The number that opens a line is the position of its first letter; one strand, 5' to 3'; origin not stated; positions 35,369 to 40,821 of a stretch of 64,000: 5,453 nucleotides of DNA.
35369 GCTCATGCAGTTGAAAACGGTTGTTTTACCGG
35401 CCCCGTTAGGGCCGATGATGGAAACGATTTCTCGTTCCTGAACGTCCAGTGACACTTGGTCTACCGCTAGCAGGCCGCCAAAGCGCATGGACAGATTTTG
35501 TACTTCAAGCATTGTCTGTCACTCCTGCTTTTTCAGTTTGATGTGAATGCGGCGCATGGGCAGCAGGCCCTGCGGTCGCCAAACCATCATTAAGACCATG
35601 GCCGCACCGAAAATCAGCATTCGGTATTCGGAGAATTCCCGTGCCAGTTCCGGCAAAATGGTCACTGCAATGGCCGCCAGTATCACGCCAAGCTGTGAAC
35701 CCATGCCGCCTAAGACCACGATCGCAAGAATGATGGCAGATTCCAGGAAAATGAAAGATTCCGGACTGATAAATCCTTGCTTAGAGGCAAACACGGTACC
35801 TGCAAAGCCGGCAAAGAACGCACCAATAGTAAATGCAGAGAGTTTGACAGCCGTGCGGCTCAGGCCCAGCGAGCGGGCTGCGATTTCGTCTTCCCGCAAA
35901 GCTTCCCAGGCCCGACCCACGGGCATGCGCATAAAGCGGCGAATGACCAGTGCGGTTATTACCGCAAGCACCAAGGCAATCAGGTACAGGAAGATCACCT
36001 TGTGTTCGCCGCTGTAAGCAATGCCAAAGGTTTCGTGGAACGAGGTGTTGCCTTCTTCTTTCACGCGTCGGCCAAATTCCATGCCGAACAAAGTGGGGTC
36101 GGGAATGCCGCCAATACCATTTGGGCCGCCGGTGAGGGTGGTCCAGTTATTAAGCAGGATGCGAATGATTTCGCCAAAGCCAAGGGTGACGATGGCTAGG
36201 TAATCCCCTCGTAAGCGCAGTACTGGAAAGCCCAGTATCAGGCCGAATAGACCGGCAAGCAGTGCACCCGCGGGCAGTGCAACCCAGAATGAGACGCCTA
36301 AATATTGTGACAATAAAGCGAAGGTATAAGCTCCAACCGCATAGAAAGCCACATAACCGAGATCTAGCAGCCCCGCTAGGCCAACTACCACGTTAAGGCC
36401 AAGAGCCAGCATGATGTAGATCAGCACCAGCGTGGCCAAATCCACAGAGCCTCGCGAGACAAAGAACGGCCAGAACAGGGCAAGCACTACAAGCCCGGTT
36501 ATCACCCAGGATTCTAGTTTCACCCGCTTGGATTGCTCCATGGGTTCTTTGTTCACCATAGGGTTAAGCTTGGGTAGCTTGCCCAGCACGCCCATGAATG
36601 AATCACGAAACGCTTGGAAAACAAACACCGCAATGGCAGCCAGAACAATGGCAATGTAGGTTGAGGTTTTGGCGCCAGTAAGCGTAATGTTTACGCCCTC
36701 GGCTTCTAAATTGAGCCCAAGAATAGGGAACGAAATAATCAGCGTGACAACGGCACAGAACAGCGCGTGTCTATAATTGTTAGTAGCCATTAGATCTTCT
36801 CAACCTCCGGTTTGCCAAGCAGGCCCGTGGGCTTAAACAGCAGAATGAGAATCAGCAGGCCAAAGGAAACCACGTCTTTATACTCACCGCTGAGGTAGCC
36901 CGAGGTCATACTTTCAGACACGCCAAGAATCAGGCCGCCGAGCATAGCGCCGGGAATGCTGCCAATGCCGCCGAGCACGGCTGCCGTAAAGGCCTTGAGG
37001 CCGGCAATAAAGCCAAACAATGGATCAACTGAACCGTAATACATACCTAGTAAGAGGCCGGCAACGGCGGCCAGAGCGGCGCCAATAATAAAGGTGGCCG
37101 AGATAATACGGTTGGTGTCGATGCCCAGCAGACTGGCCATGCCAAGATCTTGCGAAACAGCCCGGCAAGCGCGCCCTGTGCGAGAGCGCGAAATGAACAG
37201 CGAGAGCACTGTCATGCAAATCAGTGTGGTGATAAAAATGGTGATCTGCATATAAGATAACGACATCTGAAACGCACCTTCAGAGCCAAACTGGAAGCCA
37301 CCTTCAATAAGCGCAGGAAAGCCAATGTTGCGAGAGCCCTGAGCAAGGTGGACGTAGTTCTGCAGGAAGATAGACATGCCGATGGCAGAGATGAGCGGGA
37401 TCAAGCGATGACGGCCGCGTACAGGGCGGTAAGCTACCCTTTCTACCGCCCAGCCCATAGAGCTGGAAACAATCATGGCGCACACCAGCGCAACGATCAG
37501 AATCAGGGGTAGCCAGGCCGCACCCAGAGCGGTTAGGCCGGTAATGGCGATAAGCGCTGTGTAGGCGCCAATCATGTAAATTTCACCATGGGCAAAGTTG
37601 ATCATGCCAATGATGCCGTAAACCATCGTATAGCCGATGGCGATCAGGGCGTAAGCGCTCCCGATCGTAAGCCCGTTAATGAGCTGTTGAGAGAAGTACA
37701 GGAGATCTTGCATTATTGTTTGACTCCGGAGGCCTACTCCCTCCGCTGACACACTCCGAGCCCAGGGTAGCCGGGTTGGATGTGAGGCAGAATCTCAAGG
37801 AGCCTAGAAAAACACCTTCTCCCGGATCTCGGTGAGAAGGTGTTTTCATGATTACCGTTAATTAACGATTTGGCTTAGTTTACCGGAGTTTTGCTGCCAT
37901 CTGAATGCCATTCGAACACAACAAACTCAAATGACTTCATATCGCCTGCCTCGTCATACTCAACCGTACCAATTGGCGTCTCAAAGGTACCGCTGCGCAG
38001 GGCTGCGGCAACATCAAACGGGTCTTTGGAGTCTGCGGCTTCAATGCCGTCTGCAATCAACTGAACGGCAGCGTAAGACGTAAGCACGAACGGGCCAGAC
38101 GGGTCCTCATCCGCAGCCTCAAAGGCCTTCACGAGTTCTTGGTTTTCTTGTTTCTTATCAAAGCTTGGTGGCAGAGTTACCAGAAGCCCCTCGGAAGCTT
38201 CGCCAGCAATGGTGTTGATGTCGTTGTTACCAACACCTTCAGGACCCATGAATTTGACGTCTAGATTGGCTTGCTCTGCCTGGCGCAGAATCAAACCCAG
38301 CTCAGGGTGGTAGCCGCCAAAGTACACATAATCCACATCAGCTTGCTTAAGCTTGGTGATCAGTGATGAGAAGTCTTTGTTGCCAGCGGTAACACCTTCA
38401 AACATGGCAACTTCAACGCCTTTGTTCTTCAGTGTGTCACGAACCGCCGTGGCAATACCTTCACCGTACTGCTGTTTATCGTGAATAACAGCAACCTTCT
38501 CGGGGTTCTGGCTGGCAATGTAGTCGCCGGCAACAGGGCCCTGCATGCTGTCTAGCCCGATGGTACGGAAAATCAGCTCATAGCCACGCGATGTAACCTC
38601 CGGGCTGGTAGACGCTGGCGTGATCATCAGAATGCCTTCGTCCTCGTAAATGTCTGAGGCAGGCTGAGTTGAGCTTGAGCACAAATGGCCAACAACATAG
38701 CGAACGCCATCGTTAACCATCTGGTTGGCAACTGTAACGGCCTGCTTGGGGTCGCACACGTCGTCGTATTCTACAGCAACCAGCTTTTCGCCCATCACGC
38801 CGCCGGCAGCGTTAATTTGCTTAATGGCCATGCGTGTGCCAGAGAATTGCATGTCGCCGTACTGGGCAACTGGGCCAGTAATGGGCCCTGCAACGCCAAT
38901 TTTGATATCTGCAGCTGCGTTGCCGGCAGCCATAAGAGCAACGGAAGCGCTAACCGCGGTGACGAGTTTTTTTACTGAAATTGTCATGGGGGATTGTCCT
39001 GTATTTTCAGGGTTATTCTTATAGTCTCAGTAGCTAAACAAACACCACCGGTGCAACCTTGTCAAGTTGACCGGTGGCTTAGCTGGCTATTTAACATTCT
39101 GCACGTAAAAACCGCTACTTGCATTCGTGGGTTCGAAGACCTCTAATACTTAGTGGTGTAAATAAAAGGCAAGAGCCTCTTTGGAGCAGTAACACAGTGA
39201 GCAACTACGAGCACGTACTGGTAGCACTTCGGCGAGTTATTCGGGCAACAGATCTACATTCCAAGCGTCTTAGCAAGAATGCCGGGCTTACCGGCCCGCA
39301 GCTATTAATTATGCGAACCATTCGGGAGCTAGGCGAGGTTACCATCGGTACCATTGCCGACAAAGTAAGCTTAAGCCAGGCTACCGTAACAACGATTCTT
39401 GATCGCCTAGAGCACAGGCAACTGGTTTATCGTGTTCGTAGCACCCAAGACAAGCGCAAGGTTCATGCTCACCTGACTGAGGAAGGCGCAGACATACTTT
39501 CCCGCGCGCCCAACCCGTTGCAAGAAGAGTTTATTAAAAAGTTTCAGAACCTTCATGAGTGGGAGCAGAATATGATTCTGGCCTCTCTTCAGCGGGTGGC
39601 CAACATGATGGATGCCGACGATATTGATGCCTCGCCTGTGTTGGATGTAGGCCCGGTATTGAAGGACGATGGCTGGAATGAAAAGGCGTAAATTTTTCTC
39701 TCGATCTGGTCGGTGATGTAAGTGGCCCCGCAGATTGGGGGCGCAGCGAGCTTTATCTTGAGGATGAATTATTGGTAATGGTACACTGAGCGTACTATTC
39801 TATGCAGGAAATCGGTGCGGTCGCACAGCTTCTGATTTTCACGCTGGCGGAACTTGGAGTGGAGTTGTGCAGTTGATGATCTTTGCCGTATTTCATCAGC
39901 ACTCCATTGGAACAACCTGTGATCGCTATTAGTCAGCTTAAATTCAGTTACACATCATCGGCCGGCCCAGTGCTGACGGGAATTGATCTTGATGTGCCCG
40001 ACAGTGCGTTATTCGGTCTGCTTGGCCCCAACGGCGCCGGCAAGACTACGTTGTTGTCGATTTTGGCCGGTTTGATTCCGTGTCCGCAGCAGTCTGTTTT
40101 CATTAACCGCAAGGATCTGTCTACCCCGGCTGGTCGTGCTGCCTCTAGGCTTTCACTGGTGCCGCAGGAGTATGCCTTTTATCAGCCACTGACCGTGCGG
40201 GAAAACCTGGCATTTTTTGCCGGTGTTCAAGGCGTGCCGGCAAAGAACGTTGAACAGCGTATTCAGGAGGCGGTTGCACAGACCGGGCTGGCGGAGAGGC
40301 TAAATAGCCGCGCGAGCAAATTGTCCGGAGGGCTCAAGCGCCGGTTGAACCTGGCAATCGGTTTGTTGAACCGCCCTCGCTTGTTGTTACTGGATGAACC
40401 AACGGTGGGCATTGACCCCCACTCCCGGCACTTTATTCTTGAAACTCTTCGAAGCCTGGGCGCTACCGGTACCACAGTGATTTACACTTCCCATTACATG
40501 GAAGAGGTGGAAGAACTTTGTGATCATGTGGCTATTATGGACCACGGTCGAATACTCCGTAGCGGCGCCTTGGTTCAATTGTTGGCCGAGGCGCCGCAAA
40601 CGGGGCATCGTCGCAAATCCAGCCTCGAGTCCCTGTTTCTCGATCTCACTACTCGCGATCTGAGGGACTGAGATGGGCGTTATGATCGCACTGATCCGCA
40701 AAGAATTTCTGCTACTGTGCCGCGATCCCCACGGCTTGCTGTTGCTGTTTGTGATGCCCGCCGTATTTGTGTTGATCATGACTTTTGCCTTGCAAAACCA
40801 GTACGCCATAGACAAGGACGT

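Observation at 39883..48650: Dialkylresorcinol biosynthetic cluster with flexirubin-type accessory genes and its own exporter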

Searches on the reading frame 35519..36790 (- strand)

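Call 7: search_protein_families(library=ncbifam, proteins=[window:35519-36790:-], max_evalue=0.01)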
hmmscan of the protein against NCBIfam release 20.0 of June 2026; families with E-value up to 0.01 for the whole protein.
window:35519-36790:- (423 aa): 7 families
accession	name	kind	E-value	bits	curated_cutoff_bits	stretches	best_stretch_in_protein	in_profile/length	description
NF008450.0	PRK11301.1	subfamily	2.9e-196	652.9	366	1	2-421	2-417/418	high-affinity branched-chain amino acid ABC transporter permease LivM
TIGR03727.1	urea_t_UrtC_arc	equivalog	7e-32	110.7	575.55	1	95-418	29-346/369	urea ABC transporter, permease protein UrtC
TIGR03408.1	urea_trans_UrtC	equivalog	1.7e-28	100.2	296.2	3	246-410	146-311/313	urea ABC transporter permease subunit UrtC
TIGR03409.1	urea_trans_UrtB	equivalog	5.2e-16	59.2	250.3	1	121-413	10-289/291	urea ABC transporter permease subunit UrtB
TIGR03622.1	urea_t_UrtB_arc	equivalog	2.8e-10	39.9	374.25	1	125-401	13-263/284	urea ABC transporter, permease protein UrtB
NF011961.0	PRK15432.1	equivalog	1.6e-09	37.5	388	1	271-377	165-273/344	autoinducer 2 ABC transporter permease LsrC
NF008011.0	PRK10740.1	equivalog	2.9e-06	27.2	379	1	119-411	16-301/308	high-affinity branched-chain amino acid ABC transporter permease LivH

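Call 8: search_protein_families(library=pfam, proteins=[window:35519-36790:-], max_evalue=0.1)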
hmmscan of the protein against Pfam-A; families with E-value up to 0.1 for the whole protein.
window:35519-36790:- (423 aa): 2 families
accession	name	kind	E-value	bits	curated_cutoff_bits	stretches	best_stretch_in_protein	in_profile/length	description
PF02653.21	BPD_transp_2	-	2.7e-54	184.6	26.8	1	117-402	4-269/269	Branched-chain amino acid transport system / permease component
PF11862.13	DUF3382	-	5.9e-18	65.4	28.9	1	6-107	3-97/97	Domain of unknown function (DUF3382)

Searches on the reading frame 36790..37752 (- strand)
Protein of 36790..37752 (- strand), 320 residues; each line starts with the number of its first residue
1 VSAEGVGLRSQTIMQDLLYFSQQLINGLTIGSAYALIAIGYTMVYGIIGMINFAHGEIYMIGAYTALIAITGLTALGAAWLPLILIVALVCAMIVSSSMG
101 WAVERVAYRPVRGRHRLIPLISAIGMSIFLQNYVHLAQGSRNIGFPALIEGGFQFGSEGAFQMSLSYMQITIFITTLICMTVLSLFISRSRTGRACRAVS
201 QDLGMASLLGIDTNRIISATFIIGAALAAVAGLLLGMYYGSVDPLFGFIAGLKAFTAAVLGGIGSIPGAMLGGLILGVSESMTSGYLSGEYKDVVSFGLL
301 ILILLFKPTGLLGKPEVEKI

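Call 7: search_protein_families(library=ncbifam, proteins=[window:36790-37752:-], max_evalue=0.01)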
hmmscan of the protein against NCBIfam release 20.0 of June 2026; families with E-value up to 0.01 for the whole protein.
window:36790-37752:- (320 aa): 11 families
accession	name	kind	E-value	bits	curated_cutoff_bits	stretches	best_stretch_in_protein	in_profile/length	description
NF008011.0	PRK10740.1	equivalog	2.3e-130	434.7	379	1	15-320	3-308/308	high-affinity branched-chain amino acid ABC transporter permease LivH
TIGR03409.1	urea_trans_UrtB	equivalog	1.2e-50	172.9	250.3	1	22-312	2-286/291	urea ABC transporter permease subunit UrtB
TIGR03622.1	urea_t_UrtB_arc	equivalog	5.3e-24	85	374.25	1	35-313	15-278/284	urea ABC transporter, permease protein UrtB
TIGR03408.1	urea_trans_UrtC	equivalog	1.2e-11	44.9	296.2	1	160-313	156-312/313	urea ABC transporter permease subunit UrtC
NF008450.0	PRK11301.1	subfamily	3.9e-11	43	366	1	28-313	115-407/418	high-affinity branched-chain amino acid ABC transporter permease LivM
NF040906.3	GguB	equivalog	1.4e-10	40.9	450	1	171-280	226-341/375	multiple monosaccharide ABC transporter permease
TIGR03727.1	urea_t_UrtC_arc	equivalog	5.7e-10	38.6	575.55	1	27-312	53-338/369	urea ABC transporter, permease protein UrtC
NF011961.0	PRK15432.1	equivalog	2.2e-07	30.4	388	1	172-274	162-270/344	autoinducer 2 ABC transporter permease LsrC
NF008441.0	PRK11285.1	equivalog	0.00083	18.5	378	1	169-303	179-319/333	L-arabinose ABC transporter permease AraH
NF007252.0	PRK09699.1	equivalog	0.0013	18.2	396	1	58-302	74-316/326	D-allose ABC transporter permease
NF007067.0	PRK09512.1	equivalog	0.0022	17.3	398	1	18-281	40-290/321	ribose ABC transporter permease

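Call 8: search_protein_families(library=pfam, proteins=[window:36790-37752:-], max_evalue=0.1)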
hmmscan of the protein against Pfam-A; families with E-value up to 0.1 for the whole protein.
window:36790-37752:- (320 aa): 1 family
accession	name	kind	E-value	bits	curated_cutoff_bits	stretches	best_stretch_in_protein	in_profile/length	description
PF02653.21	BPD_transp_2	-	5.9e-54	183.5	26.8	1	24-304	2-269/269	Branched-chain amino acid transport system / permease component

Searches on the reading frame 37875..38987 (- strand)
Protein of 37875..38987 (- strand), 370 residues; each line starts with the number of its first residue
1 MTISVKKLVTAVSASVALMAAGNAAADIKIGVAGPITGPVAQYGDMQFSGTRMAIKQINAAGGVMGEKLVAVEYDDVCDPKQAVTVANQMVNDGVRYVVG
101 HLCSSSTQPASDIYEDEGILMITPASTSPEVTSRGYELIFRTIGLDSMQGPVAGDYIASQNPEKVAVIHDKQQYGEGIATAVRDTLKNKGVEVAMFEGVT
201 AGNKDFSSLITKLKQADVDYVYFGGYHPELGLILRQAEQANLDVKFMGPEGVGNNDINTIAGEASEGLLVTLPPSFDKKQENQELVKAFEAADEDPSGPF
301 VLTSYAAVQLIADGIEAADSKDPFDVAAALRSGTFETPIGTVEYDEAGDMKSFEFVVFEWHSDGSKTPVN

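Call 7: search_protein_families(library=ncbifam, proteins=[window:37875-38987:-], max_evalue=0.01)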
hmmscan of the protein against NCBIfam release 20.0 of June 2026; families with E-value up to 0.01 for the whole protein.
window:37875-38987:- (370 aa): 5 families
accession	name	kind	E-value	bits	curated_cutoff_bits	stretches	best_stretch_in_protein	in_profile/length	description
NF011933.0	PRK15404.1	subfamily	2.6e-181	602.6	477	1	9-369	7-369/370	high-affinity branched-chain amino acid ABC transporter substrate-binding protein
TIGR03407.1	urea_ABC_UrtA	exception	1.4e-20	73.5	492.75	1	28-364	1-343/361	urea ABC transporter substrate-binding protein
TIGR03669.1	urea_ABC_arch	equivalog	1.1e-12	47.7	494.8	1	28-221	1-192/375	urea ABC transporter substrate-binding protein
TIGR03863.1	PQQ_ABC_bind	subfamily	1.8e-07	30.5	413.6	1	45-193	11-159/347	ABC transporter, substrate binding protein, PQQ-dependent alcohol dehydrogenase system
NF041833.1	Fe_ADH_ErcA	equivalog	0.0052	15.9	550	0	152-205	20-73/382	alcohol dehydrogenase-like regulatory protein ErcA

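Call 8: search_protein_families(library=pfam, proteins=[window:37875-38987:-], max_evalue=0.1)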
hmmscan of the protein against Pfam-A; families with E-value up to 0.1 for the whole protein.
window:37875-38987:- (370 aa): 6 families
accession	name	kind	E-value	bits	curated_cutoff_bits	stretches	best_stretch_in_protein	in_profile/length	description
PF13458.12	Peripla_BP_6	-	1.7e-65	222.4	31.7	1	28-364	2-342/343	Periplasmic binding protein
PF01094.35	ANF_receptor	-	7.8e-29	101.3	25.4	1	52-362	7-352/353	Receptor family ligand binding region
PF13433.12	Peripla_BP_5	-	5e-25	88.8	27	1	28-367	1-343/363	Periplasmic binding protein domain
PF00465.25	Fe-ADH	-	0.00034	20.7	31.3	1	154-201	15-62/168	Iron-containing alcohol dehydrogenase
PF13685.12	Fe-ADH_2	-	0.0017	18.8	28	1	153-221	10-78/149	Iron-containing alcohol dehydrogenase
PF02878.22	PGM_PMM_I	-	0.014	15.5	22.5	0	153-197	30-75/138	Phosphoglucomutase/phosphomannomutase, alpha/beta/alpha domain I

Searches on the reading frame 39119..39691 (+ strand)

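Call 7: search_protein_families(library=ncbifam, proteins=[window:39119-39691:+], max_evalue=0.01)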
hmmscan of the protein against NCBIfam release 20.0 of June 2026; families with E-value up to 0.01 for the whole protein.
window:39119-39691:+ (190 aa): 20 families
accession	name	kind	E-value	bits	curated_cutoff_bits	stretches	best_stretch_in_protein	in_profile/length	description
TIGR02337.1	HpaR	equivalog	2e-13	50.3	121.2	1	53-138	22-107/130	homoprotocatechuate degradation operon regulator HpaR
NF053777.1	Saro0803TransReg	equivalog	3.6e-13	49.4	200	1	36-159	14-137/140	Saro_0803 family transcriptional regulator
NF052638.1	TransRegOhrRVib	equivalog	2.3e-11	43.6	200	1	50-132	28-110/141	transcriptional regulator OhrR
NF050133.1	TransRegFabT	equivalog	5.4e-10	39.7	200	1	65-164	32-134/138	fatty acid biosynthesis transcriptional regulator FabT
TIGR04472.1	reg_rSAM_mob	hypoth_equivalog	4e-09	36.6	240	1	58-126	30-98/141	radical SAM mobile pair system MarR family transcriptional regulator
NF045593.1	bilirub_TF_BilQ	equivalog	1.5e-08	34.5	125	1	54-162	25-133/135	bilirubin utilization transcriptional regulator BilQ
NF041230.1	BagL_FevM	exception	1.9e-07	31.2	230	1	37-162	20-143/145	MarR family transcriptional regulator BagL/FevM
TIGR01889.1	Staph_reg_Sar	paralog_domain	7.3e-07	29.5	62.6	1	50-123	16-93/109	staphylococcal accessory regulator family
NF008122.0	PRK10870.1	equivalog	7.8e-07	29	157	1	85-161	83-159/176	transcriptional repressor MprA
NF052438.1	TransRegRv0880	equivalog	1.2e-06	28.4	220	1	43-165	20-140/143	Rv0880 family HTH-type transcriptional regulator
NF008565.1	PRK11512.1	equivalog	1.8e-06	28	240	1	36-131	13-112/144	multiple antibiotic resistance transcriptional regulator MarR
NF038251.1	AdcR_fam_Zn_TF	equivalog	8.2e-06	26.1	175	1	57-128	34-104/143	zinc-dependent MarR family transcriptional regulator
TIGR01884.1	cas_HTH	subfamily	6.4e-05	22.4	60.2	1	54-114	137-196/202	CRISPR-associated CARF protein Csa3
NF002926.0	PRK03573.1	equivalog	0.00015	21.7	120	1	37-135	12-108/144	transcriptional regulator SlyA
NF033788.1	HTH_metalloreg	subfamily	0.00023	20.9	55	1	62-108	14-60/77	metalloregulator ArsR/SmtB family transcription factor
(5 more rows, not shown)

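Call 8: search_protein_families(library=pfam, proteins=[window:39119-39691:+], max_evalue=0.1)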
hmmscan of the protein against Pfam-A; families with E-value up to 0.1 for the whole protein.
window:39119-39691:+ (190 aa): 14 families
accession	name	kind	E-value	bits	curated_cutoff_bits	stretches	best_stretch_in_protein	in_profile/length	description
PF01047.28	MarR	-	2.1e-18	66.4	24.6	1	57-115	1-59/59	MarR family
PF22381.2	Staph_reg_Sar_Rot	-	1.1e-11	45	27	1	49-127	4-82/85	Transcriptional regulator SarA/Rot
PF12802.13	MarR_2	-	1.4e-10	41.6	27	1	56-113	2-60/61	MarR family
PF13463.12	HTH_27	-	8.9e-09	35.9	22.2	1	57-123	1-68/68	Winged helix DNA-binding domain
PF03965.22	Penicillinase_R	-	1.8e-05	25.5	22.6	1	61-110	5-57/115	Penicillinase repressor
PF13412.12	HTH_24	-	0.00031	20.7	21.9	1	62-98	6-42/48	Winged helix-turn-helix DNA-binding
PF01978.25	TrmB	-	0.00094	19.4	25.6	1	70-112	19-59/68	Sugar-specific transcriptional regulator TrmB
PF01638.23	HxlR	-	0.0025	18.1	20.8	1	62-126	8-72/91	HxlR-like helix-turn-helix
PF09339.16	HTH_IclR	-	0.0035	17.5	22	1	64-106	8-51/52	IclR helix-turn-helix domain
PF18556.6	TetR_C_35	-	0.0099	16.5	26.7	1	87-161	7-81/105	Bacterial Tetracyclin repressor, C-terminal domain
PF03551.20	PadR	-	0.021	15.3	27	1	83-127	27-73/75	Transcriptional regulator PadR-like family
PF25213.1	HVO_A0261_N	-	0.021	15.1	35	1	65-108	17-59/86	HVO_A0261 N-terminal domain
PF25212.1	HVO_A0114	-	0.025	14.8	27.6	1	57-113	20-76/84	HVO_A0114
PF08279.18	HTH_11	-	0.092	13.1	25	0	62-109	3-49/55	HTH domain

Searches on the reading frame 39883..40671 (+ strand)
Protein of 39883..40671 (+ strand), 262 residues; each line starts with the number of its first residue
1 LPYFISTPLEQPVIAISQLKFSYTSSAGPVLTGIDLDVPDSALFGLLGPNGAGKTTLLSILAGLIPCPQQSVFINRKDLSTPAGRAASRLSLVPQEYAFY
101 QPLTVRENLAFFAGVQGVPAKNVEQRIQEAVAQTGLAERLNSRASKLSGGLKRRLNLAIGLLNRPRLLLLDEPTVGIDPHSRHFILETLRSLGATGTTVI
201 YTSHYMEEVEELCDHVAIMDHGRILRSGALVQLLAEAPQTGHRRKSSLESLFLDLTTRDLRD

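Call 3: search_protein_families(library=pfam, proteins=[window:39883-40671:+], max_evalue=0.01)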
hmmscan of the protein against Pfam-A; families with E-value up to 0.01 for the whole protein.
window:39883-40671:+ (262 aa): 3 families
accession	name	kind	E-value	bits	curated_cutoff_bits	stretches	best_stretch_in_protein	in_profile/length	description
PF00005.33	ABC_tran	-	2.7e-28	99.7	25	1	31-174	1-136/137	ABC transporter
PF13304.12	AAA_21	-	1.2e-14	55.6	27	2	143-204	234-298/304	AAA domain, putative AbiEii toxin, Type IV TA system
PF13476.12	AAA_23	-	0.0032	18.6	27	1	34-61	15-39/201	AAA domain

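Call 4: search_protein_families(library=ncbifam, proteins=[window:39883-40671:+], max_evalue=0.01)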
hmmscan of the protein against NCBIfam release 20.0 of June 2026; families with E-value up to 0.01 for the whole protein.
window:39883-40671:+ (262 aa): 192 families (the best 25 are shown)
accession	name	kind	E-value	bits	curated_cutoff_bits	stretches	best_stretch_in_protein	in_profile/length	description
TIGR01188.1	drrA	subfamily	1.9e-59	201.4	312.45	1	31-236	9-214/302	daunorubicin resistance ABC transporter, ATP-binding protein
TIGR03864.1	PQQ_ABC_ATP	hypoth_equivalog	4.2e-55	186.8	302.25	1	14-239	2-225/236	ABC transporter, ATP-binding subunit, PQQ-dependent alcohol dehydrogenase system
NF010060.0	PRK13537.1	equivalog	1.5e-52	178.5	521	1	11-235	13-235/314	nodulation factor ABC transporter ATP-binding protein NodI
NF010059.0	PRK13536.1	equivalog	3.4e-52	177.3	549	1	13-236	41-264/342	nodulation factor ABC transporter ATP-binding protein NodI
TIGR01288.1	nodI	equivalog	1.4e-48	165.5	424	1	31-233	20-222/303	nodulation factor ABC transporter ATP-binding protein NodI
NF033858.1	ABC2_perm_RbbA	equivalog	4.9e-45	153.8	1050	1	14-256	2-241/909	ribosome-associated ATPase/putative transporter RbbA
TIGR03522.1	GldA_ABC_ATP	equivalog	1.6e-42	146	402.6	1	15-235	4-221/301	gliding motility-associated ABC transporter ATP-binding subunit GldA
TIGR04521.1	ECF_ATPase_2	equivalog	1.3e-39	135.9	330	1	14-236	1-235/279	energy-coupling factor transporter ATPase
TIGR03873.1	F420-0_ABC_ATP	hypoth_equivalog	3.1e-39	134.8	372.4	1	22-236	8-227/256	putative F420-0 ABC transporter ATP-binding protein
TIGR03740.1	galliderm_ABC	subfamily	3.2e-39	134.9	309.75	1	29-225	14-203/223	lantibiotic protection ABC transporter ATP-binding subunit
TIGR04406.1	LPS_export_lptB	equivalog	3.6e-39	134.5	240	1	16-236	4-225/239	LPS export ABC transporter ATP-binding protein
NF006987.0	PRK09452.1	equivalog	8.9e-39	133.2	482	1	10-231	14-233/378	spermidine/putrescine ABC transporter ATP-binding protein PotA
TIGR04520.1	ECF_ATPase_1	equivalog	2.2e-37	128.9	315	1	14-236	1-226/269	energy-coupling factor transporter ATPase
NF040840.2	tungstate_WtpC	equivalog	2.1e-36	125.9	440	1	31-234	16-219/347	tungstate ABC transporter ATP-binding protein WtpC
TIGR00968.1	3a0106s01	subfamily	2.4e-36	125.4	342.75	1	15-234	2-219/237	sulfate ABC transporter ATP-binding protein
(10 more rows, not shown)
